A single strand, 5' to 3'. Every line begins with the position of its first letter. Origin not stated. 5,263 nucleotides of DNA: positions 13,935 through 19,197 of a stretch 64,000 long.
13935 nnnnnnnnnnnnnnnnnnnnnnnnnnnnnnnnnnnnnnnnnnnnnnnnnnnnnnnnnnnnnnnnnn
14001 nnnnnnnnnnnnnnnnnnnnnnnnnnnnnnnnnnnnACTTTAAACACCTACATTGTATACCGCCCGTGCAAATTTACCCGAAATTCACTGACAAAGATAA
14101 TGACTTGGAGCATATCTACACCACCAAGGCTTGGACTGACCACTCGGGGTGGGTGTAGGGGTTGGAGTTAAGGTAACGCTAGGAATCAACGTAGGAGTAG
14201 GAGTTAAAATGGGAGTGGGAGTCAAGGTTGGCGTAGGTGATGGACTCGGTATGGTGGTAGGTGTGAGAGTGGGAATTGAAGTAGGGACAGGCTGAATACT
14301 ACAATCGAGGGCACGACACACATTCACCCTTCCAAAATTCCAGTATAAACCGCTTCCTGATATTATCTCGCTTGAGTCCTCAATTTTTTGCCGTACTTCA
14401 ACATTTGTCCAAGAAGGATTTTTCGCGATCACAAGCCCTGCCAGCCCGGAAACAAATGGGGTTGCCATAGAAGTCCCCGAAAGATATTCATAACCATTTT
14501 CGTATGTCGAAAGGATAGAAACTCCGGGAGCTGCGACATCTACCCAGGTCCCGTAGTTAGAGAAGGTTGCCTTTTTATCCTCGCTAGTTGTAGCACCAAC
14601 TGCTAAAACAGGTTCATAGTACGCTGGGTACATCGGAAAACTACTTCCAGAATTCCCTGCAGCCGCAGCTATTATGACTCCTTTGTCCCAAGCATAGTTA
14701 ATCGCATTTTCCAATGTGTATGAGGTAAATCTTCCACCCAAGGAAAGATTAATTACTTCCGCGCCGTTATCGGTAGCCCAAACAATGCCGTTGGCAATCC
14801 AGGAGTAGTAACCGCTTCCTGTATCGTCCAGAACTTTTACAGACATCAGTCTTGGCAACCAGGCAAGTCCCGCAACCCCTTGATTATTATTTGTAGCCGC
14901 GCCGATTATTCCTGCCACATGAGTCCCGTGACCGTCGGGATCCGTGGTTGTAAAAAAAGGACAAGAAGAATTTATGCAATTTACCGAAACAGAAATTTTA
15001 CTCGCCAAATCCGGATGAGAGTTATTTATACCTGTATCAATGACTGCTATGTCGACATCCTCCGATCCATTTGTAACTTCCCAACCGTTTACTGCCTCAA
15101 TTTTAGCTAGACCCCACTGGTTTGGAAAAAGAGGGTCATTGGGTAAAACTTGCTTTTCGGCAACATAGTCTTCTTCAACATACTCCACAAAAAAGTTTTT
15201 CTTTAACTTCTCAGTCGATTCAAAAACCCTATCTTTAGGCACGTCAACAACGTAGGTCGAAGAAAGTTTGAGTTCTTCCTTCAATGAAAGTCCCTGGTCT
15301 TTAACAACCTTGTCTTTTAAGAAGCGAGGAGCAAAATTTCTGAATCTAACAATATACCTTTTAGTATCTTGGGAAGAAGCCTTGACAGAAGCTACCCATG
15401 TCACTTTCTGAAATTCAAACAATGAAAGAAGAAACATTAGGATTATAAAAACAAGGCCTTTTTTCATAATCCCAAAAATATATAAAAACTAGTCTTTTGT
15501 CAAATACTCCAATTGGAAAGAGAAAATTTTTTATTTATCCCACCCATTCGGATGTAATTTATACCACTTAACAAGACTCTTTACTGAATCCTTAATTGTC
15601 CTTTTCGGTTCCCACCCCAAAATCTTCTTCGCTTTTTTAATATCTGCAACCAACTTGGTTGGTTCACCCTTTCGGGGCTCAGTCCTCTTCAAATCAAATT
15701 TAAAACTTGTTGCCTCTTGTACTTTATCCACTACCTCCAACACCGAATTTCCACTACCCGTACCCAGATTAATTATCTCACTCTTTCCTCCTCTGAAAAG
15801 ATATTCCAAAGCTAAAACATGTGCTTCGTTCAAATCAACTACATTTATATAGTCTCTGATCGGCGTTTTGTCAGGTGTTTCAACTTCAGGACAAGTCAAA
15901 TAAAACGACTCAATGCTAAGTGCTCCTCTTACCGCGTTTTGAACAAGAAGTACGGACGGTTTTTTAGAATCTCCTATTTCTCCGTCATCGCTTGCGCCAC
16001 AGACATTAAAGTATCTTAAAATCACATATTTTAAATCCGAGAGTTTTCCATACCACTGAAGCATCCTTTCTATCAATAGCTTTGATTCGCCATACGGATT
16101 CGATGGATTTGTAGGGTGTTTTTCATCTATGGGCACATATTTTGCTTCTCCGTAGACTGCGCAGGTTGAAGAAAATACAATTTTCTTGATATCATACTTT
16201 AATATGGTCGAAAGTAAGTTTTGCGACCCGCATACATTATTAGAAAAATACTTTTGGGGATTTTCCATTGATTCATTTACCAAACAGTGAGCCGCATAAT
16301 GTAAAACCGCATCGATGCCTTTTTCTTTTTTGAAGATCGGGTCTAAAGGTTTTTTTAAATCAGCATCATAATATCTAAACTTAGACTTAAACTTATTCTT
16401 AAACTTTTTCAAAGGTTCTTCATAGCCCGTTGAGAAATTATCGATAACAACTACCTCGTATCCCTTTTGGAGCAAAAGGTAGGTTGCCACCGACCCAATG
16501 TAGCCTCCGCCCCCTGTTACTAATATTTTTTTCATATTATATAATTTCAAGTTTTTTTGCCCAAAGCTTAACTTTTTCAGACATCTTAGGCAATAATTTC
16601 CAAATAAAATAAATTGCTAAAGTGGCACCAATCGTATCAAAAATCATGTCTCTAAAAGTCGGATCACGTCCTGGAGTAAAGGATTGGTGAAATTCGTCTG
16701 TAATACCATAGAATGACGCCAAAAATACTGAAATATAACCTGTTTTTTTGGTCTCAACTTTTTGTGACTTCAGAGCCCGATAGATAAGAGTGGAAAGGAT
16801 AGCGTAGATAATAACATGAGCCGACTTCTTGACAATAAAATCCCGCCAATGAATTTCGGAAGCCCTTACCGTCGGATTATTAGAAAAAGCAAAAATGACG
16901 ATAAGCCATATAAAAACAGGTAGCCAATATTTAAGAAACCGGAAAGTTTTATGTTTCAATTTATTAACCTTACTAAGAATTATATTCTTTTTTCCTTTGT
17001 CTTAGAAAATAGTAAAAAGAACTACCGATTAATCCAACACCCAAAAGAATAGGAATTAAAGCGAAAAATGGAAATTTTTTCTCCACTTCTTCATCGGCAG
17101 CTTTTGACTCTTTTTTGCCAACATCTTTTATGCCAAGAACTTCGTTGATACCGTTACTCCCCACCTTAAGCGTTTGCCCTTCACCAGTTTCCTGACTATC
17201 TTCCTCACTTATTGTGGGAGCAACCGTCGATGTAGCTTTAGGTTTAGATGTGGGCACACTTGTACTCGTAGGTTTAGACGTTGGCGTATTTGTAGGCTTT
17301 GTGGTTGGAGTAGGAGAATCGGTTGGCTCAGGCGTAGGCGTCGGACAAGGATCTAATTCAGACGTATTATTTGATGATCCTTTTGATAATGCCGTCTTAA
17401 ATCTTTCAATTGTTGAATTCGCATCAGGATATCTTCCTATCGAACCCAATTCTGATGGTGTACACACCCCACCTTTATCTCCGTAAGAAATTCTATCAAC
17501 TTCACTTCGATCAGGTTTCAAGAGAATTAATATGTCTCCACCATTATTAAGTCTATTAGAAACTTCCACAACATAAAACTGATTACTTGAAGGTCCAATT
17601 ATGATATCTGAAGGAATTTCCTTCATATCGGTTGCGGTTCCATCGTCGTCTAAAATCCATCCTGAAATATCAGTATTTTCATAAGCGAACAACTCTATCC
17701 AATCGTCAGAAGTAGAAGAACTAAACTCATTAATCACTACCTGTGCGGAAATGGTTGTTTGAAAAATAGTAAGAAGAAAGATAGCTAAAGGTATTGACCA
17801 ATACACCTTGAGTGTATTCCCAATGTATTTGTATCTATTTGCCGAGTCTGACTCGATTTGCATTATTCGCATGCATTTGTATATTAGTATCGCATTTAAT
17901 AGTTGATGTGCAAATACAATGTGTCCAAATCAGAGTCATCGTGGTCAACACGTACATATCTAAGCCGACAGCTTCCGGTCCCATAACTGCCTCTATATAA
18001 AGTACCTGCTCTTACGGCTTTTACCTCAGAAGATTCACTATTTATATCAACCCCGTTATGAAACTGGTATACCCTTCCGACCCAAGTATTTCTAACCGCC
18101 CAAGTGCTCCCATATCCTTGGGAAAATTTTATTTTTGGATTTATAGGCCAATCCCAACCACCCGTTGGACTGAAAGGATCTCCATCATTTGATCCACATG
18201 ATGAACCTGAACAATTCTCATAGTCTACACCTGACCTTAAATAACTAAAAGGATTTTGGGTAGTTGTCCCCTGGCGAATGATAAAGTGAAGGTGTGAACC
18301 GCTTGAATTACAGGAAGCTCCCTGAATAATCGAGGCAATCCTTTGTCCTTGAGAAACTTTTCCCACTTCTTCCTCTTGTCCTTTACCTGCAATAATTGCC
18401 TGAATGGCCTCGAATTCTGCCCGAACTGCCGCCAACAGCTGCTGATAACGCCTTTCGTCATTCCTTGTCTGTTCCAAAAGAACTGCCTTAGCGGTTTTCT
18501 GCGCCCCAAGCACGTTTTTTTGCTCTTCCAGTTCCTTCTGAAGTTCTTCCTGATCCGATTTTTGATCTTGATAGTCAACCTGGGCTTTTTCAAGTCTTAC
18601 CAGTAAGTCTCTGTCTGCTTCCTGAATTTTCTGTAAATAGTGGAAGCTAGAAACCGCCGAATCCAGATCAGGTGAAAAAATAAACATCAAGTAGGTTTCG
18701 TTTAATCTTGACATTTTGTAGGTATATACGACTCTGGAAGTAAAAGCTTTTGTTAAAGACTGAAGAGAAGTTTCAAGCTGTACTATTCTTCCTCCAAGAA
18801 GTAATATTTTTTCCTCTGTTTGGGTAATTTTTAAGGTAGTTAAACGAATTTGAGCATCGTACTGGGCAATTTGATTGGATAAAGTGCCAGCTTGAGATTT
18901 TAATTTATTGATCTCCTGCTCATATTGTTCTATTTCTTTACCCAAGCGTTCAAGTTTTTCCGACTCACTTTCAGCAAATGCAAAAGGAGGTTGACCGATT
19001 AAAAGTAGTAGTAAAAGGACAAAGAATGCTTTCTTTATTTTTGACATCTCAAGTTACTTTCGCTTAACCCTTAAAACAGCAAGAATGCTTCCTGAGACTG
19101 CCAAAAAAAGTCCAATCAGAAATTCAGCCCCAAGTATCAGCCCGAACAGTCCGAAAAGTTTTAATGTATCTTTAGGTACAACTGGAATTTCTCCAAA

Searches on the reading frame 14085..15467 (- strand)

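Call 49: search_protein_families(library=pfam, proteins=[window:14085-15467:-], max_evalue=0.1)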
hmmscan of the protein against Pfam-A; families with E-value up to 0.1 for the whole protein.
window:14085-15467:- (460 aa): 1 family
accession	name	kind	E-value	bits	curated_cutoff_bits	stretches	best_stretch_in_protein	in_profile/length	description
PF00082.27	Peptidase_S8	-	7.6e-58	196.5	21.8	1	137-366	3-273/288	Subtilase family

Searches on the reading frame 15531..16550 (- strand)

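Call 49: search_protein_families(library=pfam, proteins=[window:15531-16550:-], max_evalue=0.1)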
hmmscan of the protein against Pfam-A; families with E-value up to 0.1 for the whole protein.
window:15531-16550:- (339 aa): 14 families
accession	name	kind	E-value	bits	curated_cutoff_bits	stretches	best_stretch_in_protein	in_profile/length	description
PF01370.27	Epimerase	-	2.8e-51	174.7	20.9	1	9-263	1-240/240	NAD dependent epimerase/dehydratase family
PF16363.11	GDP_Man_Dehyd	-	5.7e-48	164.5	27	1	10-324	1-330/332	GDP-mannose 4,6 dehydratase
PF02719.21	Polysacc_synt_2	-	1.2e-15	57.9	20.2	1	9-187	1-175/293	Polysaccharide biosynthesis protein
PF01073.25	3Beta_HSD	-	1.7e-14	53.9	22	1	10-164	1-157/280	3-beta hydroxysteroid dehydrogenase/isomerase family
PF04321.23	RmlD_sub_bind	-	3.3e-12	46.5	27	1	8-185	2-153/287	RmlD substrate binding domain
PF07993.18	NAD_binding_4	-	3.2e-10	40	20.1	1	53-202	58-227/258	Male sterility protein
PF00106.31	adh_short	-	2.9e-05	24.1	26.6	1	7-68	1-61/195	short chain dehydrogenase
PF13460.12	NAD_binding_10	-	0.002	18.4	27.2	1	13-180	1-143/184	NAD(P)H-binding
PF08659.16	KR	-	0.0036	17.7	22.6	1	9-136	3-144/180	KR domain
PF05368.20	NmrA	-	0.0078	16.3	27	1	7-167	3-137/298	NmrA-like family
PF03435.24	Sacchrp_dh_NADP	-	0.011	16.5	25.1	1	9-88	1-78/129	Saccharopine dehydrogenase NADP binding domain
PF03721.20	UDPG_MGDP_dh_N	-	0.015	15.3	27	0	9-38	3-31/187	UDP-glucose/GDP-mannose dehydrogenase family, NAD binding domain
PF13450.12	NAD_binding_8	-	0.018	15.7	21.9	1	14-38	3-27/68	NAD(P)-binding Rossmann-like domain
PF02737.24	3HCDH_N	-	0.021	15.2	22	1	14-60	6-55/180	3-hydroxyacyl-CoA dehydrogenase, NAD binding domain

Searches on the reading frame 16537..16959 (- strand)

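Call 49: search_protein_families(library=pfam, proteins=[window:16537-16959:-], max_evalue=0.1)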
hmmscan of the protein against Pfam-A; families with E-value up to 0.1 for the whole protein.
window:16537-16959:- (140 aa): 2 families
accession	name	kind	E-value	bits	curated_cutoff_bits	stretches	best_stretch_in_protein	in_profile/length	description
PF04892.17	VanZ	-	3.3e-13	50.8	30.1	1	12-120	2-123/126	VanZ like family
PF10043.14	DUF2279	-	0.041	15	28.6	1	45-118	16-89/91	Predicted periplasmic lipoprotein (DUF2279)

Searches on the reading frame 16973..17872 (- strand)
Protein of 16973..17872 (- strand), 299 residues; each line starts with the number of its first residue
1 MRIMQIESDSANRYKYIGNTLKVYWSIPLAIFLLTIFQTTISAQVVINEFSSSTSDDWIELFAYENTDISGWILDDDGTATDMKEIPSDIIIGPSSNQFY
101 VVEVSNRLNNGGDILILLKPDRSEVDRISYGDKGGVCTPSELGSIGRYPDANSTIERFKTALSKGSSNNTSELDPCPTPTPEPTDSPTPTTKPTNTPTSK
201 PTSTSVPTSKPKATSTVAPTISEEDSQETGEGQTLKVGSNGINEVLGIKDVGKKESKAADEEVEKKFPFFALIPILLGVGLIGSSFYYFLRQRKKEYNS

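Call 49: search_protein_families(library=pfam, proteins=[window:16973-17872:-], max_evalue=0.1)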
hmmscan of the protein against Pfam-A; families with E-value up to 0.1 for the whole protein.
window:16973-17872:- (299 aa): 1 family
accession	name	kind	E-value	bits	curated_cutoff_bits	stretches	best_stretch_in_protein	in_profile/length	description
PF00932.25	LTD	-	7e-06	26.8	34.3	1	42-131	5-108/109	Lamin Tail Domain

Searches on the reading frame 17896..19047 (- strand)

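Call 49: search_protein_families(library=pfam, proteins=[window:17896-19047:-], max_evalue=0.1)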
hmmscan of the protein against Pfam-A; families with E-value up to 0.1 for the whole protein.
window:17896-19047:- (383 aa): 9 families
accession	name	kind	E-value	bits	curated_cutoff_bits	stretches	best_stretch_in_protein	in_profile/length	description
PF01551.29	Peptidase_M23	-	3.6e-09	37.1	28.7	2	328-382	1-53/96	Peptidase family M23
PF11559.13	ADIP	-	2.6e-05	24.8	34.3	1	23-103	52-132/151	Afadin- and alpha -actinin-Binding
PF05859.17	Mis12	-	0.004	17.4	25.7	1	146-217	94-164/231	Mis12 protein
PF15960.10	DUF4763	-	0.0047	16.6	30.1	1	33-99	81-147/236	Domain of unknown function (DUF4763)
PF11488.14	Lge1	-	0.015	15.9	25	1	27-80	13-66/71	Transcriptional regulatory protein LGE1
PF05266.19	DUF724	-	0.019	15.3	38.4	0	29-104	108-183/188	Protein of unknown function (DUF724)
PF23203.1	KIF21A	-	0.02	15.1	28.5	1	32-110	43-121/161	KIF21A-like domain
PF07889.17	DUF1664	-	0.047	14.2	34.6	1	30-103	41-111/124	Protein of unknown function (DUF1664)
PF11365.13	SOGA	-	0.061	14.8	31.1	1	24-93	11-89/94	Protein SOGA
